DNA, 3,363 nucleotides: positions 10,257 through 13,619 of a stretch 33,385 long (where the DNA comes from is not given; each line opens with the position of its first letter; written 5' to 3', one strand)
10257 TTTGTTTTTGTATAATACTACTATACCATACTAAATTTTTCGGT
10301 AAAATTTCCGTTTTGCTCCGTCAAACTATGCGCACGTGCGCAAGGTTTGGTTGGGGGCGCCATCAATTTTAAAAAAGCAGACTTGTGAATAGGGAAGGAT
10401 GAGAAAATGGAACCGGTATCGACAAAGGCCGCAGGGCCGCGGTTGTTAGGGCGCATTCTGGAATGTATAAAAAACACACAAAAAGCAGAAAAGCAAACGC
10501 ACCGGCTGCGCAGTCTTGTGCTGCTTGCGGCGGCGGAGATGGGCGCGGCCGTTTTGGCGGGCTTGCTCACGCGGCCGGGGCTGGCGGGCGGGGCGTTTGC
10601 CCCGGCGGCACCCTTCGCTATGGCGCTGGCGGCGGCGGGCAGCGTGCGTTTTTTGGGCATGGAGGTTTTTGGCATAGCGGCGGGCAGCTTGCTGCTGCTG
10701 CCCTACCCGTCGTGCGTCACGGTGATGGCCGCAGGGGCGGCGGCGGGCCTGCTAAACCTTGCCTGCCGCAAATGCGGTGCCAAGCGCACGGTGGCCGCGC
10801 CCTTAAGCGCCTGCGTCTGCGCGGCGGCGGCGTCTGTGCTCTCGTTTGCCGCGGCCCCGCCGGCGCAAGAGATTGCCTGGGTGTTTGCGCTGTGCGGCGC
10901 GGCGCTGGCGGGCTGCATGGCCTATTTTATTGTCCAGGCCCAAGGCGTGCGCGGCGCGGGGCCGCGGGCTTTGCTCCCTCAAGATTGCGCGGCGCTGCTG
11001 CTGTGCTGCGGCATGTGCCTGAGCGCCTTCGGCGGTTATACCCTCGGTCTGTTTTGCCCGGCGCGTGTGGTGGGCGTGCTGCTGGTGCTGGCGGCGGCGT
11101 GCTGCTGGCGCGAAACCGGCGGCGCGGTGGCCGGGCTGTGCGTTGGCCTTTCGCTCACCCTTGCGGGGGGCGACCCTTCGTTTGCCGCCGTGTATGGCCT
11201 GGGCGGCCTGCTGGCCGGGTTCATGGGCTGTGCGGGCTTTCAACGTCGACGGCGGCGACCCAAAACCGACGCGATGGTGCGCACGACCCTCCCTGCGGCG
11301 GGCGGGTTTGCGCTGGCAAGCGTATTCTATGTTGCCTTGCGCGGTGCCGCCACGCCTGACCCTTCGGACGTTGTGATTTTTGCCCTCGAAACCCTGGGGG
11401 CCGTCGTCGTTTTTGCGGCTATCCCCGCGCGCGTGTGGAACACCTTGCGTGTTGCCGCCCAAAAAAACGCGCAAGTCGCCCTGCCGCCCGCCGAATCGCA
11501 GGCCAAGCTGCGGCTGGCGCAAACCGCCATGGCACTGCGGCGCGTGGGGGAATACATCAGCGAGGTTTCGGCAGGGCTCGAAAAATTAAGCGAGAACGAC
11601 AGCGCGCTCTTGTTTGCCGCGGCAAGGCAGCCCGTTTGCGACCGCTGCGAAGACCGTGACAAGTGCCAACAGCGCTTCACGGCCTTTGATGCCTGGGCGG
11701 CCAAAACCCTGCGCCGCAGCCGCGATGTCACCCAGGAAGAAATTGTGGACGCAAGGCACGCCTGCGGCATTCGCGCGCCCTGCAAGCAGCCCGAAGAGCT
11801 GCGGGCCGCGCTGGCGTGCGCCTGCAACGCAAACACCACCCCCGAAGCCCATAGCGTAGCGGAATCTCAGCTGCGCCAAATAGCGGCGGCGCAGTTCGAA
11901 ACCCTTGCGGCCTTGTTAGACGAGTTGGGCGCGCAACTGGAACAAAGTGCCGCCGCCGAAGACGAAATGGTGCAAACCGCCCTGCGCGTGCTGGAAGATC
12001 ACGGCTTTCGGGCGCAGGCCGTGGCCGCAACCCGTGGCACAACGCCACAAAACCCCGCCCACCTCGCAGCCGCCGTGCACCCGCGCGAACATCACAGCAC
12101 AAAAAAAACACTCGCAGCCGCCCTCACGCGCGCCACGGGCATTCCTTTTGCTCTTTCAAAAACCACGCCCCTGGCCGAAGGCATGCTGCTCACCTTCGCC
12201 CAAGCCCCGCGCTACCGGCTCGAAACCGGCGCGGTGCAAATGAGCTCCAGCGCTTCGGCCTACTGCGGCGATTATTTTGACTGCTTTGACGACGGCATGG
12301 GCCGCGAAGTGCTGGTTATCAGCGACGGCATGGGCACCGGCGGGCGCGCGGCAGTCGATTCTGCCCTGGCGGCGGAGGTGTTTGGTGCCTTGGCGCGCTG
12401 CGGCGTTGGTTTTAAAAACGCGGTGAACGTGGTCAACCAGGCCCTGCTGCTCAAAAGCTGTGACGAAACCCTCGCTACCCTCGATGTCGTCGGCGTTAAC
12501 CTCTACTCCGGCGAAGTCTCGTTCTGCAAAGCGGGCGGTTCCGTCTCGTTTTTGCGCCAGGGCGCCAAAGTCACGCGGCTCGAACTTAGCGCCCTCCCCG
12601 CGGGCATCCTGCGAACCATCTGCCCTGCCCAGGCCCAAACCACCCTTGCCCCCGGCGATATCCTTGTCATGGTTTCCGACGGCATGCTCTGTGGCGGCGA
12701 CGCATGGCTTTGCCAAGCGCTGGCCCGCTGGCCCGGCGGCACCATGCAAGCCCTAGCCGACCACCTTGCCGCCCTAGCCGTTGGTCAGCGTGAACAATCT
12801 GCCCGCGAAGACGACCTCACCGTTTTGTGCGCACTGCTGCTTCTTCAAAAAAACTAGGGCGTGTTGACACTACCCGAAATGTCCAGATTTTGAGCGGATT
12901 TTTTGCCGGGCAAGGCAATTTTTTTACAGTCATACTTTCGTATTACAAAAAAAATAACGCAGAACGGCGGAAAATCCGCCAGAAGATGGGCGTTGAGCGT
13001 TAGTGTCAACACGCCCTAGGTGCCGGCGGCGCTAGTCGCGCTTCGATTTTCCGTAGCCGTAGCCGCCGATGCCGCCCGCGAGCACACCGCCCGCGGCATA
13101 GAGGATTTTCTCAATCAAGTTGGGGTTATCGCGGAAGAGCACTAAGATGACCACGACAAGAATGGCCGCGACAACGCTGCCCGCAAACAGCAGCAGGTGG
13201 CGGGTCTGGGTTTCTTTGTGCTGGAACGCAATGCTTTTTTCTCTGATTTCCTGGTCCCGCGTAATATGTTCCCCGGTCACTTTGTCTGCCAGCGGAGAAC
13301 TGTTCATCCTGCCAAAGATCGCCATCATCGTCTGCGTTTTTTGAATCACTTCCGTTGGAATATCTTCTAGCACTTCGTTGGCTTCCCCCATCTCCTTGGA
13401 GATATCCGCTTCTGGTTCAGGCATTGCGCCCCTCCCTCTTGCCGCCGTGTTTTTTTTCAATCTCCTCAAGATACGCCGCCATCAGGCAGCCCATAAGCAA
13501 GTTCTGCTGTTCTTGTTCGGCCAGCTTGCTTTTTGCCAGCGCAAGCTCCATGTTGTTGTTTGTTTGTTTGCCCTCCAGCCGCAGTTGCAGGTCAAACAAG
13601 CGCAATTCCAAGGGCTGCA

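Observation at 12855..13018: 164-bp MITE-like element in two near-identical direct copies, each inserted exactly at a gene end so that its flanking TA plus first base forms the stop codon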

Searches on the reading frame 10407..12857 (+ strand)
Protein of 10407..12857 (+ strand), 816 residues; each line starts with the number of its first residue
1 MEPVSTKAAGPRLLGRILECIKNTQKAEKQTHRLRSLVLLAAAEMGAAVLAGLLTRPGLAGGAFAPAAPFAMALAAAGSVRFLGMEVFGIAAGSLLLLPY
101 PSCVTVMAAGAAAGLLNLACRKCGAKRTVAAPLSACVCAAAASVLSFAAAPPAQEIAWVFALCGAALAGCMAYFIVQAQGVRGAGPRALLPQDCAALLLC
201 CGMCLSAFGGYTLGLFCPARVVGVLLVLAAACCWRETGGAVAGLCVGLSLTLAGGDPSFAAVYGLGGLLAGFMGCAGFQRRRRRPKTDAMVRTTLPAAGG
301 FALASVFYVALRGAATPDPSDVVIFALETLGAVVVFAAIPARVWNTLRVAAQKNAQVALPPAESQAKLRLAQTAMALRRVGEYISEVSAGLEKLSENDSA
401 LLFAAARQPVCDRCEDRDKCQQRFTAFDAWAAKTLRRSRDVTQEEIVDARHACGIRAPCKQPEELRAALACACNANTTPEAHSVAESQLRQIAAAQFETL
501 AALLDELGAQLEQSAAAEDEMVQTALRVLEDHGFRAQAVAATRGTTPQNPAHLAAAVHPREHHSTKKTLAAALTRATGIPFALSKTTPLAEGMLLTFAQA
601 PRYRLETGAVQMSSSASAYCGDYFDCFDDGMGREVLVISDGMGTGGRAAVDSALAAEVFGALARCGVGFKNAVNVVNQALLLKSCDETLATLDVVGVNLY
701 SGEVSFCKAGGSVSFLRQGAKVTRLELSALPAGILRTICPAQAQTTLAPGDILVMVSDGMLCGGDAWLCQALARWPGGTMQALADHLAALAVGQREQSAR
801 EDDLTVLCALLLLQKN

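Call 27: search_protein_families(library=pfam, proteins=[window:10407-12857:+])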
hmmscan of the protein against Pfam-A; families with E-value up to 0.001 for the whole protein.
window:10407-12857:+ (816 aa): 1 family
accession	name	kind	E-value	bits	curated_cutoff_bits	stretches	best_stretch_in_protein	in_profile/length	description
PF07228.17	SpoIIE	-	3.6e-22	79.7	25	1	632-809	3-189/192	Stage II sporulation protein E (SpoIIE)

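Call 28: find_homologous_proteins(query=window:10407-12857:+, max_evalue=1e-30)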
Query window:10407-12857:+ (816 aa): 24 proteins with E <= 1e-30 among 8000 candidates.
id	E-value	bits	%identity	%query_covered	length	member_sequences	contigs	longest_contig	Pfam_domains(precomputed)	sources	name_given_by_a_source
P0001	0.0e+0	1766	100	100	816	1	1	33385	PF07228.18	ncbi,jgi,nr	ncbi:MAG: SpoIIE family protein phosphatase [Oscillospiraceae bacterium]|jgi:stage II sporulation pr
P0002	2.9e-240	818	53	88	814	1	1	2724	PF19732.5,PF07228.18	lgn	-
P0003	3.0e-240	818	53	97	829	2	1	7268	PF19732.5,PF07228.18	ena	-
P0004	1.8e-239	815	53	95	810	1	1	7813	PF19732.5,PF07228.18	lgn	-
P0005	1.5e-238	812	53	90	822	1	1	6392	PF19732.5,PF07228.18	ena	-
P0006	1.9e-238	812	53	97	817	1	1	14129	PF19732.5,PF07228.18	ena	-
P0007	1.5e-237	809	52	90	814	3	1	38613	PF19732.5,PF07228.18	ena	-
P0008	5.0e-234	797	52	97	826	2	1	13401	PF19732.5,PF07228.18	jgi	-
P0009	2.0e-228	779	53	90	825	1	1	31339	PF07228.18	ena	-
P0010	9.7e-227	773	51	99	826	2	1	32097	PF19732.5,PF07228.18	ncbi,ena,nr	ncbi:MAG: serine/threonine-protein phosphatase [Oscillospiraceae bacterium]|nr:serine/threonine-prot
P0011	7.0e-226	770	51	97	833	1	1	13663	PF07228.18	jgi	-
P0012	4.2e-225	768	51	97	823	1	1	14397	PF19732.5,PF07228.18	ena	-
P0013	9.2e-224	763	52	95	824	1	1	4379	PF19732.5,PF07228.18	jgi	-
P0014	1.4e-223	763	51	97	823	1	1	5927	PF19732.5,PF07228.18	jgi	-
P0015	3.9e-223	761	51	95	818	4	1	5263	PF19732.5,PF07228.18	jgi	-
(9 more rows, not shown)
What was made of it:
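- On Bacterial MITE (non-autonomous element with terminal inverted repeats): The nearest SpoIIE orthologs are 53% identical (call 28).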

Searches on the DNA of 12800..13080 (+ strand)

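Call 50: search_rna_families(source=window, start=12800, end=13080, threshold=evalue, max_evalue=1)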
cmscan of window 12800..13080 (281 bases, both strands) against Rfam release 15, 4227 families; matches with E-value up to 1: 0.
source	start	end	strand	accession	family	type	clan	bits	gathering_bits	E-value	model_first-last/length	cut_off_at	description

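Call 63: search_dna_similar(query=window:12855-13018:+, collection=plasmids, mode=distant, max_evalue=0.01, max_rows=15)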
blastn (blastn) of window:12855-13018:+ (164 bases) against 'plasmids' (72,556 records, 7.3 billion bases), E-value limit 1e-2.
Records with a match: 1; places in all: 1; records where one place covers at least 80% of the query: 0.
Best place of each record, by identity: 60-80% 1.
By first word of the organism name: Subdoligranulum 1.
By predicted mobility (MOB-suite, as given by PLSDB): non-mobilizable 1.
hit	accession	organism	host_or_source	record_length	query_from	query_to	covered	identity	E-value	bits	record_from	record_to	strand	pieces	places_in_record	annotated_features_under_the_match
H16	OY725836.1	Subdoligranulum variabile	-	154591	24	140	71%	76.0%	1e-7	64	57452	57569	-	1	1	none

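Call 64: search_dna_similar(query=window:12855-13018:+, collection=phages, mode=distant, max_evalue=0.01, max_rows=15)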
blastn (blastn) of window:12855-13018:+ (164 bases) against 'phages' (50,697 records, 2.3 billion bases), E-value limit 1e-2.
No match.
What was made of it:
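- Tried and rejected: No match in the phage records (call 64).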

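Call 65: get_annotated_region(hit=H16, flank=2500)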
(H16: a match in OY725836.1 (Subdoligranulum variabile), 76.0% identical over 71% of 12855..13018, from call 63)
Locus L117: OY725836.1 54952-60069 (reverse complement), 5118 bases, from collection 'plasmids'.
description: Subdoligranulum variabile strain Subdoligranulum variabile TSDC17.2-1.1 genome assembly, plasmid: 2
organism: Subdoligranulum variabile (NCBI taxid 214851)
taxonomy: Bacteria; Bacillota; Clostridia; Eubacteriales; Oscillospiraceae; Subdoligranulum; Subdoligranulum variabile
host: -; source: -; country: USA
typing (MOB-suite, as given by PLSDB): non-mobilizable
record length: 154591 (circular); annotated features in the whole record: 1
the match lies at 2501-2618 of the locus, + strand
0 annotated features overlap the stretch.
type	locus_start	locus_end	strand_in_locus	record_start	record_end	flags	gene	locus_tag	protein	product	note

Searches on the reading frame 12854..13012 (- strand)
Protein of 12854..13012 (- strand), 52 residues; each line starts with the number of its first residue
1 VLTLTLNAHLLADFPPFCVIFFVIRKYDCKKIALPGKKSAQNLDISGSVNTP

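Call 42: find_encoding_contigs(protein=window:12854-13012:-, flank=3000, max_places=10)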
Protein window:12854-13012:- (52 aa): no gene with exactly this product is on record in the collection.
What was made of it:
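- Tried and rejected: An exact-protein look-up of the 52-aa internal ORF found nothing (call 42).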

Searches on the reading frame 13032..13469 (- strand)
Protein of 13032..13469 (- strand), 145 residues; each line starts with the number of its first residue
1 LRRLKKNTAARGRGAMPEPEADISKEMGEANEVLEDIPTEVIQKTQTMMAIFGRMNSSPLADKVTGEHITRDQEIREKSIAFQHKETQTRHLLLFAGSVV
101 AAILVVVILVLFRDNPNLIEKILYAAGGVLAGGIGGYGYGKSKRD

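Call 19: find_encoding_contigs(protein=window:13032-13469:-, flank=3000, max_places=10)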
Protein window:13032-13469:- (145 aa): no gene with exactly this product is on record in the collection.
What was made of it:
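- Tried and rejected: The 145-aa neighbour is not on record (call 19).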

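Call 27: search_protein_families(library=pfam, proteins=[window:13032-13469:-])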
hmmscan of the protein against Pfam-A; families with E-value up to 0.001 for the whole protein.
window:13032-13469:- (145 aa): 0 families
